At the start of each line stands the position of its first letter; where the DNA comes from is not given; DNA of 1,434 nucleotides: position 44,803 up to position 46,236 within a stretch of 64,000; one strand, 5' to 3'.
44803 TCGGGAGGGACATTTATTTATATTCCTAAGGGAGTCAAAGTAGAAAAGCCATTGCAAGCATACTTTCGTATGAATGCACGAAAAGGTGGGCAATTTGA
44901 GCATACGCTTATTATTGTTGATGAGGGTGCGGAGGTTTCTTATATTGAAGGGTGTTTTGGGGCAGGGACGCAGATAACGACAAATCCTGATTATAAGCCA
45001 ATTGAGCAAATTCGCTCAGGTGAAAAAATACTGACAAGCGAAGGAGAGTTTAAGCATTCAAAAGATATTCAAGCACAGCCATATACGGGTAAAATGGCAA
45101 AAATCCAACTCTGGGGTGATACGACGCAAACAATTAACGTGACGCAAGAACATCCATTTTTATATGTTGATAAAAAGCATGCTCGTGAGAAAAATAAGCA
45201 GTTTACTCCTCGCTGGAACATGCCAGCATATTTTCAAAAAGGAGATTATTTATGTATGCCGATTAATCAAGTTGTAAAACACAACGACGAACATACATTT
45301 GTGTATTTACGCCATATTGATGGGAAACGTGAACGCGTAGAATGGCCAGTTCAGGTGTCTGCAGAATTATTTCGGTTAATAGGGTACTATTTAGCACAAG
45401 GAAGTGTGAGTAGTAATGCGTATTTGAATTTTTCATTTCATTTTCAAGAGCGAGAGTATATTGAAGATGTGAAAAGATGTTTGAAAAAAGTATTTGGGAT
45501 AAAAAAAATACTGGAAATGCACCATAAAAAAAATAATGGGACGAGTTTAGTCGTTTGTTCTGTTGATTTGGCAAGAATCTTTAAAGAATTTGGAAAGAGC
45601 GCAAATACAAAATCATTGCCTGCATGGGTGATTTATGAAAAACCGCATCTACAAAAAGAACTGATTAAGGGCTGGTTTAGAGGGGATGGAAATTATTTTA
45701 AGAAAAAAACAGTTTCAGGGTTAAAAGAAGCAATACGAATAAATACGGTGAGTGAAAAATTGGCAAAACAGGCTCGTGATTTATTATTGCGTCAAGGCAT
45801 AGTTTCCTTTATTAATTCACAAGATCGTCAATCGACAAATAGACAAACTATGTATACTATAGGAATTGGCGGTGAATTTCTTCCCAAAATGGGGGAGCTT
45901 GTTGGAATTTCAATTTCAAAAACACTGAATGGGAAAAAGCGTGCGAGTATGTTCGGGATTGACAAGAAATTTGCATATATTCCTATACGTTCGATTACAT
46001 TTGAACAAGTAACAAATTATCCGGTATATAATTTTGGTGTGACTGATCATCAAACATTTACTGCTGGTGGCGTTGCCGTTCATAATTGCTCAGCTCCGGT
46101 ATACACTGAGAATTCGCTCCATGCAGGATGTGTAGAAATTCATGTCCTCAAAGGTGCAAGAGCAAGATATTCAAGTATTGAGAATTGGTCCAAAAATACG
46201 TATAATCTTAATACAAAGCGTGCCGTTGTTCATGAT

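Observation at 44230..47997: SufB carrying two inteins, each with a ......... homing endonuclease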

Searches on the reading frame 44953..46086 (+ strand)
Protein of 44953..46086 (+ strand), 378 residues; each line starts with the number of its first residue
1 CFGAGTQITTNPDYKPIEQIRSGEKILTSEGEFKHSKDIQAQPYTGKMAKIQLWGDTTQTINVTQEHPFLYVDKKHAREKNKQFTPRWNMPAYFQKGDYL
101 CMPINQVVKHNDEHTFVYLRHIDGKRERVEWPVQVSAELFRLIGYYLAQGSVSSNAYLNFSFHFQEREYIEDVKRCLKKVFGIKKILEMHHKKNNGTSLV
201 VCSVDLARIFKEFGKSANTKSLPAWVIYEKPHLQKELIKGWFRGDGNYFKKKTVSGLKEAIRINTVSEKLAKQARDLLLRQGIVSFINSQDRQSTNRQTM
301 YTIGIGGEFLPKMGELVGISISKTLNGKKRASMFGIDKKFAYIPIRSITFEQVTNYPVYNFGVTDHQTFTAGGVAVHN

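Call 4: search_protein_families(library=pfam, proteins=[window:44953-46086:+], max_evalue=0.01)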
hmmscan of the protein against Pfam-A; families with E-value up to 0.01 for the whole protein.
window:44953-46086:+ (378 aa): 4 families
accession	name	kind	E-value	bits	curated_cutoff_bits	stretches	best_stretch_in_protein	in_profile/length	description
PF14528.11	LAGLIDADG_3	-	1e-16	61.4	22.5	2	235-316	4-80/82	LAGLIDADG-like domain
PF14890.11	Intein_splicing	-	1.3e-05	25.5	35.8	1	38-378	40-155/155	Intein splicing domain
PF13403.11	Hint_2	-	0.00014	22.7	28.4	1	1-40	2-41/147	Hint domain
PF07591.16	PT-HINT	-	0.00031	21.4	27.7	0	8-81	2-80/137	Pretoxin HINT domain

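Call 5: search_protein_families(library=ncbifam, proteins=[window:44953-46086:+], max_evalue=0.01)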
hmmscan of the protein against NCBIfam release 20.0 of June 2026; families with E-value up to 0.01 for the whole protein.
window:44953-46086:+ (378 aa): 7 families
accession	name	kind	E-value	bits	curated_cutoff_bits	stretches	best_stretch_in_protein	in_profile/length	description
NF011303.0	PRK14715.1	equivalog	3.1e-13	47.7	1585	1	133-291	1115-1266/1627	DNA-directed DNA polymerase II large subunit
NF011491.0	PRK14898.1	equivalog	4.2e-09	35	783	1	135-324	241-414/860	DNA-directed RNA polymerase subunit A''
NF038098.1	GyrA_w_intein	exception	7.3e-07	27.5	1850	1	141-291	241-390/1232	intein-containing DNA gyrase subunit A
NF011418.0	PRK14845.1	equivalog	1e-06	26.8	756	1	5-299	48-280/1049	translation initiation factor IF-2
NF006207.0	PRK08332.1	equivalog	3.6e-06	24.5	2400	1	139-299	1005-1155/1684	vitamin B12-dependent ribonucleotide reductase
NF011287.0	PRK14698.1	equivalog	2.2e-05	22.7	1238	1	90-308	347-551/1017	V-type ATP synthase subunit A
NF007072.0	PRK09519.1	equivalog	0.00018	20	1024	1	135-292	359-517/790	intein-containing recombinase RecA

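Call 24: search_solved_structures(query=window:44953-46086:+, max_evalue=0.01, show_alignments=1)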
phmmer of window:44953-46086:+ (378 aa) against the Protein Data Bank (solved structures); distinct sequences matched with E-value up to 0.01: 0.

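Call 47: predict_structure(alignment_id=A1)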
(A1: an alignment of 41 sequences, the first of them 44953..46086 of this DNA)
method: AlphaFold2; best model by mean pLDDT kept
length: 378 residues; sequences in the alignment: 41
mean_pLDDT: 94.2   pTM: 0.91
mean pLDDT of the five models: 94.2, 93.6, 93.3, 92.7, 92.2
residues with pLDDT >= 90: 332; 70-90: 38; 50-70: 8; < 50: 0
segments of 3 or more residues with pLDDT < 50: none
pLDDT, mean of each block of 10 residues (from residue 1): 97 96 97 96 98 93 98 70 83 94 96 95 91 98 98 93 96 98 96 94 96 93 97 98 94 87 97 97 96 94 95 96 88 92 96 98 95 95
secondary structure, 60 per line:
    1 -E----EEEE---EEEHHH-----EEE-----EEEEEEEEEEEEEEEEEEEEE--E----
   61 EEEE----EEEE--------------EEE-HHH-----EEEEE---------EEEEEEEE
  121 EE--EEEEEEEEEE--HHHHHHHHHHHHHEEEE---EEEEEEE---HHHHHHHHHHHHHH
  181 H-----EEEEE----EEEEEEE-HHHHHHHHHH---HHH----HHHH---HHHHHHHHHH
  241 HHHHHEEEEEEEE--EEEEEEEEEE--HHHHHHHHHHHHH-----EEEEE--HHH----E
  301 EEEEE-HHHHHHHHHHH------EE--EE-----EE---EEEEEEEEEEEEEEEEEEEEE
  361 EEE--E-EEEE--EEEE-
elements in order: E7-10 E14-16 E25-27 E33-53 E61-64 E69-72 E87-89 E99-103 E113-122 E125-134 H137-149 E150-153 E157-163 H167-181 E187-191 E196-202 H204-213 H224-227 H231-245 E246-253 E256-265 H268-280 E286-290 E300-305 H307-317 E340-363 E368-371 E374-377

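Call 51: fold_search(model_id=the predicted structure, library=pdb)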
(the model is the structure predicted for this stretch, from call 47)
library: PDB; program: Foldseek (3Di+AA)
matches with E <= 10: 503; with E <= 0.001: 81
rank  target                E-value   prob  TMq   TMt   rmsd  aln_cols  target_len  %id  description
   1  7qsu                  1.6e-18  1.00  0.69  0.71   5.8       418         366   16  Crystal structure of homing endonuclease-associated TliVMA intein (C1A, d333-339) (released 2022-03-30)
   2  7qss                  5.8e-18  1.00  0.69  0.61   6.8       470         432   16  Crystal structure of homing endonuclease-associated TliVMA intein (C1A) (released 2022-03-30)
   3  1vde_A                1.9e-15  1.00  0.59  0.53   8.3       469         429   12  PI-SCEI, A HOMING ENDONUCLEASE WITH PROTEIN SPLICING ACTIVITY (released 1998-04-08)
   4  1vde_B                1.1e-14  1.00  0.60  0.54   7.9       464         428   13  PI-SCEI, A HOMING ENDONUCLEASE WITH PROTEIN SPLICING ACTIVITY (released 1998-04-08)
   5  1jva_B                1.4e-14  1.00  0.52  0.47  18.3       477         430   10  CRYSTAL STRUCTURE OF THE VMA1-DERIVED ENDONUCLEASE BEARING THE N AND C EXTEIN PROPEPTIDES (released 2002-08-29)
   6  1ef0_A                2.7e-14  1.00  0.60  0.55   8.0       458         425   13  CRYSTAL STRUCTURE OF PI-SCEI MINIPRECURSOR (released 2000-06-07)
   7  2cw7                  6.4e-14  1.00  0.61  0.45   9.9       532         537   14  Crystal structure of intein homing endonuclease II (released 2006-04-18)
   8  1lws_A                1.1e-13  1.00  0.53  0.48  18.8       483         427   12  Crystal structure of the intein homing endonuclease PI-SceI bound to its recognition sequence (released 2002-09-27)
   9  1um2_B                2.2e-13  1.00  0.53  0.49  19.0       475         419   10  Crystal Structure of the Vma1-Derived Endonuclease with the Ligated Extein Segment (released 2004-09-22)
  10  1lwt_A                2.3e-13  1.00  0.53  0.47  16.9       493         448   12  Crystal structure of the intein homing endonuclease PI-SceI bound to its substrate DNA (Ca2+ free) (released 2002-09-27)
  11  1dfa                  2.9e-13  1.00  0.52  0.49  16.4       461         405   12  CRYSTAL STRUCTURE OF PI-SCEI IN C2 SPACE GROUP (released 1999-12-08)
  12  1jva_A                3.3e-13  1.00  0.53  0.48  18.2       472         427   12  CRYSTAL STRUCTURE OF THE VMA1-DERIVED ENDONUCLEASE BEARING THE N AND C EXTEIN PROPEPTIDES (released 2002-08-29)
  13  1um2_A                1.7e-12  1.00  0.58  0.54   7.7       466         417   12  Crystal Structure of the Vma1-Derived Endonuclease with the Ligated Extein Segment (released 2004-09-22)
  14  1ef0_B                6.6e-12  1.00  0.50  0.48  18.3       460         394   11  CRYSTAL STRUCTURE OF PI-SCEI MINIPRECURSOR (released 2000-06-07)
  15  2dch                  5.0e-08  1.00  0.33  0.57   5.2       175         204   20  Crystal structure of archaeal intron-encoded homing endonuclease I-Tsp061I (released 2006-07-06)
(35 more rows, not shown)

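Call 53: search_protein_representatives(protein=window:44953-46086:+)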
Query: 378 residues. Proteins with E-value up to 0.001 (for the whole library): 6063; up to 1e-10: 1974; up to 1e-30: 70. The best 150 are listed.
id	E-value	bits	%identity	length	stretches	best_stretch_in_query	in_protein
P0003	7.2e-150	515.3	45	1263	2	1-378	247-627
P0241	7.8e-121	419.8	36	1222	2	1-378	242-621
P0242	7.1e-104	364.0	43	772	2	1-378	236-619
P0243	8.2e-103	360.5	46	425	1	1-378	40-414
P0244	5.4e-101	354.5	49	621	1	1-378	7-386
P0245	1.1e-95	337.0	43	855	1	1-378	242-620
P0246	1.5e-79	284.0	30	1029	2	1-377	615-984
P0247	2.3e-79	283.3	41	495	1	1-378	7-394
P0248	9.9e-77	274.6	30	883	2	1-378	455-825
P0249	9.8e-66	238.5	35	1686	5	133-349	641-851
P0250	1.5e-65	237.9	34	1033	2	1-378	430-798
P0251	5.1e-62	226.2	33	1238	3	1-378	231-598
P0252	1.4e-61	224.8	43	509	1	1-266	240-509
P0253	2.6e-55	204.2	41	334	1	59-329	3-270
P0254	3.4e-50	187.3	32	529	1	1-378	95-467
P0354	1.4e-26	109.6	29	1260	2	6-378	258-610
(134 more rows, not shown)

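Call 56: list_cluster_members(proteins=[P0354, P0245, P0241])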
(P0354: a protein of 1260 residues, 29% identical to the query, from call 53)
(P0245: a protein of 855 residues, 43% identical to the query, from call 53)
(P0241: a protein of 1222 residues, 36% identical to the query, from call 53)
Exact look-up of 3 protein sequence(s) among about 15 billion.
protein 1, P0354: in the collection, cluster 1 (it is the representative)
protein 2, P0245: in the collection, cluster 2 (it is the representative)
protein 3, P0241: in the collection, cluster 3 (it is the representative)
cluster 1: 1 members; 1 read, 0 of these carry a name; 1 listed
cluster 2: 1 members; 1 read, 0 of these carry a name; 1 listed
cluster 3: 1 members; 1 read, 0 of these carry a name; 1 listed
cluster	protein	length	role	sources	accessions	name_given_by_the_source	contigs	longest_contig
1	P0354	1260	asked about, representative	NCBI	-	-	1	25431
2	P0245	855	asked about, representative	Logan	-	-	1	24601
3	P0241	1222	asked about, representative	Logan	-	-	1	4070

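Call 61: find_related_loci(query=A3, collection=genome_contigs, flank=2500)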
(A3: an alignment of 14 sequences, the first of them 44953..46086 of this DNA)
Query A3 (378 aa) in genome_contigs; peptide patterns used: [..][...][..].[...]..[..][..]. (x = any residue, [..] = any of these).
135 stretches matched a pattern; 105 encode a relative of the query (tblastn E <= 1e-3); the best 80 are kept; 80 distinct loci.
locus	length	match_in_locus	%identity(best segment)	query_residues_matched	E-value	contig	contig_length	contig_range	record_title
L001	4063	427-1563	61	1-378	2e-169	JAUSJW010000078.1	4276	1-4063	MAG: Nanoarchaeota archaeon isolate E14_metabat.bin.33 E14_k141_1553860, whole genome shotgun sequence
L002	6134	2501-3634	60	1-378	4e-162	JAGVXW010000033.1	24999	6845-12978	Candidatus Woesearchaeota archaeon isolate RIFCSPLOWO2_01_FULL_53_31 rifcsplowo2_01_scaffold_8062, whole genome shotgun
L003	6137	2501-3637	59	1-378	6e-150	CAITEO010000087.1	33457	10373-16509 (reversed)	uncultured Candidatus Woesearchaeota archaeon isolate AlinenSediments_bin-1271 genome assembly, contig: bin-1271:087/101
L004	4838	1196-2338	58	1-378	5e-150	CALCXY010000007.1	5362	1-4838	MAG TPA_asm: Candidatus Woesearchaeota archaeon isolate ERR599062_bin.4_CONCOCT_v1.1_MAG genome assembly, contig: ERZ841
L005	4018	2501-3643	57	1-378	1e-146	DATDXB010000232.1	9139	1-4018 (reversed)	MAG TPA_asm: Candidatus Nanoarchaeia archaeon isolate SMAG_U8127 k141_1240114, whole genome shotgun sequence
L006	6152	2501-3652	55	1-378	8e-144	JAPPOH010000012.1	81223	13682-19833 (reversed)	MAG: Candidatus Woesearchaeota archaeon isolate SB9152_S1_bin_12 NODE_49_length_81223_cov_29.984, whole genome shotgun s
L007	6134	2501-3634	59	1-378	5e-154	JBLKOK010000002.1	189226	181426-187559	MAG: Candidatus Woesearchaeota archaeon isolate MAG.257 NODE_128_length_189226_cov_13.991039, whole genome shotgun seque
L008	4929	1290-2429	54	1-378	2e-140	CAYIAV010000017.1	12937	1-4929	MAG TPA_asm: Candidatus Woesearchaeota archaeon isolate ERP119705_co1_735 genome assembly, contig: NODE_6217_length_1293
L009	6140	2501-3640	56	1-378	1e-136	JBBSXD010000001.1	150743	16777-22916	MAG: Nanoarchaeota archaeon isolate H51-bin082_1 H51_bin082_1_000000000001, whole genome shotgun sequence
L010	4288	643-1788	51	1-378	4e-133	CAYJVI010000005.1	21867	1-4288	MAG TPA_asm: uncultured Methanosarcinales archaeon isolate ERP125453_co1_290 genome assembly, contig: NODE_2261_length_2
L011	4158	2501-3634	53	1-378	4e-133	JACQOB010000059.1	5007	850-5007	MAG: Candidatus Aenigmatarchaeota archaeon isolate NC_groundwater_1270_Ag_S-0.2um_52_24 S_p2_S4_coassembly_k141_1505863,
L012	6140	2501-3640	51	1-378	3e-129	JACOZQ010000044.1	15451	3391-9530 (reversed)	MAG: Candidatus Woesearchaeota archaeon isolate NC_groundwater_209_Ag_S-0.1um_32_61 S4_GD2017_2_S1_scaffold_2475, whole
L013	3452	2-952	58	64-378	5e-129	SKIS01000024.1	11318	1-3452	MAG: Candidatus Woesearchaeota archaeon isolate CSBr16_71 CSBr16-6436, whole genome shotgun sequence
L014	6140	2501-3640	51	1-378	6e-128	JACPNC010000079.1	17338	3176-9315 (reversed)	MAG: Candidatus Woesearchaeota archaeon isolate NC_groundwater_565_Ag_S-0.1um_37_7 S35_SO-1_scaffold_279684, whole genom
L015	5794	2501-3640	50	1-378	2e-127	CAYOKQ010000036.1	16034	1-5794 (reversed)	MAG TPA_asm: uncultured Methanosarcinales archaeon isolate binchicken_co125_1105 genome assembly, contig: NODE_7370_leng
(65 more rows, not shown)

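Call 72: find_related_loci(query=A3, collection=viral_contigs, flank=3000)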
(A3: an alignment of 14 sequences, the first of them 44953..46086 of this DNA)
Query A3 (378 aa) in viral_contigs; peptide patterns used: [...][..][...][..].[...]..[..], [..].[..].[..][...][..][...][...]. (x = any residue, [..] = any of these).
57 stretches matched a pattern; 7 encode a relative of the query (tblastn E <= 1e-3); 7 distinct loci.
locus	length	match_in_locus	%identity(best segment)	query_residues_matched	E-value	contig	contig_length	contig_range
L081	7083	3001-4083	28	1-378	9e-28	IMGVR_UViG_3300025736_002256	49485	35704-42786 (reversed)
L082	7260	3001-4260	25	1-378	5e-26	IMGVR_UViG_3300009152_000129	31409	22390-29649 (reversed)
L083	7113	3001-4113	27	1-378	2e-31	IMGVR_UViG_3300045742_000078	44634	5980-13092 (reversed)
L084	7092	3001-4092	24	1-378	7e-22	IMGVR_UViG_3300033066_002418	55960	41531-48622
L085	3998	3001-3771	28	121-378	9e-21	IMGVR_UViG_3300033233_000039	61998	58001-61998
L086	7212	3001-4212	24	1-378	4e-19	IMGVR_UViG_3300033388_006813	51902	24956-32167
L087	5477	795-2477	27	133-378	2e-11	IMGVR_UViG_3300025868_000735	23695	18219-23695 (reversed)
